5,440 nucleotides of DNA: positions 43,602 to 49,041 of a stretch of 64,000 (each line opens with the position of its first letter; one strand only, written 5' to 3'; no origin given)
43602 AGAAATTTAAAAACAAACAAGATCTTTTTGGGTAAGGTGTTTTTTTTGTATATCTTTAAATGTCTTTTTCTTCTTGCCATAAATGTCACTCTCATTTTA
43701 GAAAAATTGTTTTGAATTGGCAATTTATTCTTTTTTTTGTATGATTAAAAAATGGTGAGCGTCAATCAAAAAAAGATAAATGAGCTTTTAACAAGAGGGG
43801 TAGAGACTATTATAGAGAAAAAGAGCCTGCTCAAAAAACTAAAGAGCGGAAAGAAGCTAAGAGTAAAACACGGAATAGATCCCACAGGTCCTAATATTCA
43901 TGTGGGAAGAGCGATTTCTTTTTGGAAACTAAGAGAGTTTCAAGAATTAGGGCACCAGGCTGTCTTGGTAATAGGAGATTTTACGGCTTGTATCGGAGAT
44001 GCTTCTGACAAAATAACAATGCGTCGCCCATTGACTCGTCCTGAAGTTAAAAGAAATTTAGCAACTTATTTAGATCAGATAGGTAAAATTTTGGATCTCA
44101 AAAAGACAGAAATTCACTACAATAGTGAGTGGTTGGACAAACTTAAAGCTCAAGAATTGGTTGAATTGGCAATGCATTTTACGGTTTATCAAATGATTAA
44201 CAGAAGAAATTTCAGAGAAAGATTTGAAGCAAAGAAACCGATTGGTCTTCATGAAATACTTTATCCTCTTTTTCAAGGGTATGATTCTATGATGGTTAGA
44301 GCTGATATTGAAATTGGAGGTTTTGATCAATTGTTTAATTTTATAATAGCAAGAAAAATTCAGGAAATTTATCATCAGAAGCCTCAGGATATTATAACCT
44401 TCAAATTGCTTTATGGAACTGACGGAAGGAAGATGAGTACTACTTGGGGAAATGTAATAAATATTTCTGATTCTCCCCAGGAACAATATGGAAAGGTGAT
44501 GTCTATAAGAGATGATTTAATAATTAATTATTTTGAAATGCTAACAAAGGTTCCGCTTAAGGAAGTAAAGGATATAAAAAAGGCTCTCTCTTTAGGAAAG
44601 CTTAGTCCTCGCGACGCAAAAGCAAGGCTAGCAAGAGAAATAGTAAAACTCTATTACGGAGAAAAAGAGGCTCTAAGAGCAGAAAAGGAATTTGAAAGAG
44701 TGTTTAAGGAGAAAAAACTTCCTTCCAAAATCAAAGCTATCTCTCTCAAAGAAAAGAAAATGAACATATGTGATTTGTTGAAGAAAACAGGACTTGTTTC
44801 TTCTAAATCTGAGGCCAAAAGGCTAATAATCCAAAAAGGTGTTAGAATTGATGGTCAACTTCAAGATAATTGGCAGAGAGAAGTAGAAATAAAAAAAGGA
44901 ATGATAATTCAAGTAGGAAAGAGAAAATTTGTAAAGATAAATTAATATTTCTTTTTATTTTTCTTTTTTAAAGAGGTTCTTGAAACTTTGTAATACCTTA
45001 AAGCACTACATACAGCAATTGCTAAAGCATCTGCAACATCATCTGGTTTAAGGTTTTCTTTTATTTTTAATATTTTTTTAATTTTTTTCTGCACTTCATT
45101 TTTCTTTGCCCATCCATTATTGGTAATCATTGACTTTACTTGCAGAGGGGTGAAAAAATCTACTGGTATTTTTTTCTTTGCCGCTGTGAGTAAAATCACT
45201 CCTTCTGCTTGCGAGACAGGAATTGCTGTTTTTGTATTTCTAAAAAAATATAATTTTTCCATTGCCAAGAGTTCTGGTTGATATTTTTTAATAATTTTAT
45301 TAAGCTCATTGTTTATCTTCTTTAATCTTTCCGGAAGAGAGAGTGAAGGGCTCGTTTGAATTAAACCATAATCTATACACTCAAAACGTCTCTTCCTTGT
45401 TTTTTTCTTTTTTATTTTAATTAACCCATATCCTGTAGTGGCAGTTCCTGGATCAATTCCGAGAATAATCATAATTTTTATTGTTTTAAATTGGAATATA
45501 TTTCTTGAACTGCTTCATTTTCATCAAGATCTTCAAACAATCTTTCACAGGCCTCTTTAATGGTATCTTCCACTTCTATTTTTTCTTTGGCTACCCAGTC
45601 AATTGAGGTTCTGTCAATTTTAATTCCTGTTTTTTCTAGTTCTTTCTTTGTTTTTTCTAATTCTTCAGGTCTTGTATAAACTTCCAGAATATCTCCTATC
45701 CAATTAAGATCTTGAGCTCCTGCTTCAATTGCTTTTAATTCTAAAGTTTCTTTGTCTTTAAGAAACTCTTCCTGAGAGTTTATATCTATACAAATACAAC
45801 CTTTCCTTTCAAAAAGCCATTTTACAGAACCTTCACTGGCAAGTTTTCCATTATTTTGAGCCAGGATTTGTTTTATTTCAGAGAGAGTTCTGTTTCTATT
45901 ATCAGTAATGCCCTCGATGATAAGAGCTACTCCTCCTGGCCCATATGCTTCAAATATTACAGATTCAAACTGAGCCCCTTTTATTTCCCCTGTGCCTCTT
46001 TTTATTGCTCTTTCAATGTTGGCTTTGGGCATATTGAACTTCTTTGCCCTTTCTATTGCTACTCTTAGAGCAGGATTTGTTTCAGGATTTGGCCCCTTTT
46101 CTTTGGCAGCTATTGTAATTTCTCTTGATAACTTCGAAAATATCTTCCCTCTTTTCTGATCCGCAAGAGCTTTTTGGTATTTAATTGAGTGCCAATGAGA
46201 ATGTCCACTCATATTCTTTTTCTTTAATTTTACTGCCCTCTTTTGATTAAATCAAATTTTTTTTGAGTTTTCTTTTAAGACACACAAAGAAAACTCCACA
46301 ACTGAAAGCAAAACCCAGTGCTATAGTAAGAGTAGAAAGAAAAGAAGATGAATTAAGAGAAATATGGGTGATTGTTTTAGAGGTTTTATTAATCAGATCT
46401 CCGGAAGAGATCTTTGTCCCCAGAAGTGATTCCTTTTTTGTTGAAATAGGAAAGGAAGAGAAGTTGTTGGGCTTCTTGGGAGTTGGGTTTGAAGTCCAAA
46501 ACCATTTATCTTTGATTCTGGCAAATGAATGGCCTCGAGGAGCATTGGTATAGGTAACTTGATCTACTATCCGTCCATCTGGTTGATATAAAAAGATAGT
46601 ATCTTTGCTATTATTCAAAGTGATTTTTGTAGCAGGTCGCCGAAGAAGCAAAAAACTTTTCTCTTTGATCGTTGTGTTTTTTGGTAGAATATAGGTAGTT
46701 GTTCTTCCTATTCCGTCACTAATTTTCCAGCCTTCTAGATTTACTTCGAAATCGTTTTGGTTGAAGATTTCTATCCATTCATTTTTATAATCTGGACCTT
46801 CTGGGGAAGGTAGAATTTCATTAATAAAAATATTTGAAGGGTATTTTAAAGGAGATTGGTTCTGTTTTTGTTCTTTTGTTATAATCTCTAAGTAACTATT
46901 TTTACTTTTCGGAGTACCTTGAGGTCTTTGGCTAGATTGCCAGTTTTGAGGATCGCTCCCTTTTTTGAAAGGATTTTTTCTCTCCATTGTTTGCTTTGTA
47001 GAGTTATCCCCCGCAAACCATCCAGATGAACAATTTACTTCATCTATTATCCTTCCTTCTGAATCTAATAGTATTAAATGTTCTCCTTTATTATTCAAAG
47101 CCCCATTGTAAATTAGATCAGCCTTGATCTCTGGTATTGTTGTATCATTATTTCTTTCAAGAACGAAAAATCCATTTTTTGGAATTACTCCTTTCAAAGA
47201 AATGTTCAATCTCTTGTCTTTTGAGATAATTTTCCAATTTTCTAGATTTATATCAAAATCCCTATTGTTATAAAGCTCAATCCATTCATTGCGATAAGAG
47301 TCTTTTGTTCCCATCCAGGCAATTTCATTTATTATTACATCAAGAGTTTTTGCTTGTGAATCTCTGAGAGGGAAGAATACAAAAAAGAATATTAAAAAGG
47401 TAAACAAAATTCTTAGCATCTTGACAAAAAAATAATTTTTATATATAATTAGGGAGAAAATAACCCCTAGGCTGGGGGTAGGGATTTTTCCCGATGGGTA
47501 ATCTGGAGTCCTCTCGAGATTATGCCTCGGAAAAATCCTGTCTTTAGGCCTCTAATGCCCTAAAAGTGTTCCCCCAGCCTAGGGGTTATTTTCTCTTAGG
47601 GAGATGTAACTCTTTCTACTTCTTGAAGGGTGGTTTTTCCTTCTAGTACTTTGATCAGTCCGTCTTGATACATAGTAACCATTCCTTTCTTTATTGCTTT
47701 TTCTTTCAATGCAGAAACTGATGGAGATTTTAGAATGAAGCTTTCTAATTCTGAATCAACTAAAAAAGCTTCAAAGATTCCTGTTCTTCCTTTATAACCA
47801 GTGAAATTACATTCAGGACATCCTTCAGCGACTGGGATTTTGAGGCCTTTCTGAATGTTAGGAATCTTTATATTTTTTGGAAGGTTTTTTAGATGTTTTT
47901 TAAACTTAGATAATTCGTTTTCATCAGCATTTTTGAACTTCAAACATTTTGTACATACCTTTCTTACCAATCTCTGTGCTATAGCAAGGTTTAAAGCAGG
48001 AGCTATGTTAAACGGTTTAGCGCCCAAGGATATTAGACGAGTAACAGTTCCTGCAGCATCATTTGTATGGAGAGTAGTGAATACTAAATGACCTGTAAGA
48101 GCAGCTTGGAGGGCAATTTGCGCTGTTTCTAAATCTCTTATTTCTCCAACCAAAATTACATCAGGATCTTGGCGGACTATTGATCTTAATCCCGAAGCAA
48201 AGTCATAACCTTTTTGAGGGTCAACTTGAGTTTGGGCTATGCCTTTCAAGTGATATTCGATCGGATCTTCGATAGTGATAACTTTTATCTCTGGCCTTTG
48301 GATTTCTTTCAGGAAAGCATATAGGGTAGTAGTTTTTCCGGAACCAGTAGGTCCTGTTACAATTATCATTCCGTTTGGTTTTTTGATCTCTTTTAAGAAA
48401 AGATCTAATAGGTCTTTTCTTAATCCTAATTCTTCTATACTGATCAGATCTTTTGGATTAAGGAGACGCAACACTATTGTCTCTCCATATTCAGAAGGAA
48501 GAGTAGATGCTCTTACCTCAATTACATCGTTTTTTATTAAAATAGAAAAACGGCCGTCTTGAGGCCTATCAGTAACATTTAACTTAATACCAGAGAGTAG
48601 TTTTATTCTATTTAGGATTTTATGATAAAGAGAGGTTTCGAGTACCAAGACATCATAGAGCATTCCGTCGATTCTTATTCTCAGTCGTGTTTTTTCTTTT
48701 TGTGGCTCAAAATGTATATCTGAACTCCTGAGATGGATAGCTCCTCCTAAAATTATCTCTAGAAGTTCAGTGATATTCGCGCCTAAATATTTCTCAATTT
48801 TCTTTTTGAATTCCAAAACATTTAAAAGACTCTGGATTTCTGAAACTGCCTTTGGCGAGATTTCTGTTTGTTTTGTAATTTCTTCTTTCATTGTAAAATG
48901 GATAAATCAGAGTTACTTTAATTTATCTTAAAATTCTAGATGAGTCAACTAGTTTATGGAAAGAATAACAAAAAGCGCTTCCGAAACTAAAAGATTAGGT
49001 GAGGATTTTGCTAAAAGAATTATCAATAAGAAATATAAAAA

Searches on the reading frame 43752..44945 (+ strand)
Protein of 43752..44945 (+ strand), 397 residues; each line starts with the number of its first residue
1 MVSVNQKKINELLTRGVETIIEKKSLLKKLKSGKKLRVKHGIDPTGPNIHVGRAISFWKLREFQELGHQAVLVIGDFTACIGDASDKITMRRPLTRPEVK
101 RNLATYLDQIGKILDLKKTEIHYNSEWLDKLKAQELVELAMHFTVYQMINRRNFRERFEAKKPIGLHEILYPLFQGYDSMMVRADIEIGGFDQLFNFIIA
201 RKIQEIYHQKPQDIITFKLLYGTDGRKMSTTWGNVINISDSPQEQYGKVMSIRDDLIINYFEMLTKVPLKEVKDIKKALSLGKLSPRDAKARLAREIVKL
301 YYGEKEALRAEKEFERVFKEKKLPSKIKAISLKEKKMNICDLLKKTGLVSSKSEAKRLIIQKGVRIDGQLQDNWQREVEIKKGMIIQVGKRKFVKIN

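Call 76: search_protein_families(library=pfam, proteins=[window:43752-44945:+], max_evalue=0.0001)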
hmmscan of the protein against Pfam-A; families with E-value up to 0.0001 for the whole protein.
window:43752-44945:+ (397 aa): 4 families
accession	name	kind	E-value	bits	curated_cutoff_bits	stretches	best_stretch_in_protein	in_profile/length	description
PF00579.31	tRNA-synt_1b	-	3.3e-66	224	21.1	1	33-319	3-292/292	tRNA synthetases class I (W and Y)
PF22421.1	SYY_C-terminal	-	8.9e-07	29.2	27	1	325-394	7-81/83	Tyrosine--tRNA ligase SYY-like C-terminal domain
PF01479.30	S4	-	9.1e-06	25.8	22.8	1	342-370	6-34/48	S4 domain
PF13275.11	S4_2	-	1.6e-05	25.2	24.6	1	331-392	2-61/65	S4 domain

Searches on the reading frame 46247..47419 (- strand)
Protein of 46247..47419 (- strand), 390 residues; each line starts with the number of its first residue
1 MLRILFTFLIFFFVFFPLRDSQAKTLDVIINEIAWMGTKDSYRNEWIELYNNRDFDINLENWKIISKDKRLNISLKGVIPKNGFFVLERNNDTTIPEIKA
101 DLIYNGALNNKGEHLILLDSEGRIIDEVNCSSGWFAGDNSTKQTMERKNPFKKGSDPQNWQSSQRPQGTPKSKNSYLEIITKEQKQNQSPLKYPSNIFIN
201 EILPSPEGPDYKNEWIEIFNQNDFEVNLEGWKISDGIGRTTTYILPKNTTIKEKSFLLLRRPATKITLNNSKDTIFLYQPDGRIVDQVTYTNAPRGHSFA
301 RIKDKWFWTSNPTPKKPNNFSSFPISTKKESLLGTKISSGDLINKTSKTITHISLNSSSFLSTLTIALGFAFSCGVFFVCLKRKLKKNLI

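Call 76: search_protein_families(library=pfam, proteins=[window:46247-47419:-], max_evalue=0.0001)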
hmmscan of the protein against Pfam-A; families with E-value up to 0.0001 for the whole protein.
window:46247-47419:- (390 aa): 1 family
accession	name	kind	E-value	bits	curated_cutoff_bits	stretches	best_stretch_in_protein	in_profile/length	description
PF00932.25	LTD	-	9.7e-35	119.7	34.3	2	194-291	5-108/109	Lamin Tail Domain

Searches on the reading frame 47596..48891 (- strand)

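Call 76: search_protein_families(library=pfam, proteins=[window:47596-48891:-], max_evalue=0.0001)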
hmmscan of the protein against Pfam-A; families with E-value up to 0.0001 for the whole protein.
window:47596-48891:- (431 aa): 4 families
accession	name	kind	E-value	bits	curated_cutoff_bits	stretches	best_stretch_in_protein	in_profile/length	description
PF00437.27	T2SSE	-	4.1e-117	391.4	24.9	1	39-427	7-370/370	Type II/IV secretion system protein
PF25199.1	nSTAND_NTPase5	-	8.3e-06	26.1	34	1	156-217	23-86/145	Novel STAND NTPase 5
PF13191.12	AAA_16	-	6e-05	24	32.6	0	162-214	12-63/167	AAA ATPase domain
PF13401.12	AAA_22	-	6.2e-05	23.8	27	0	172-210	4-42/130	AAA domain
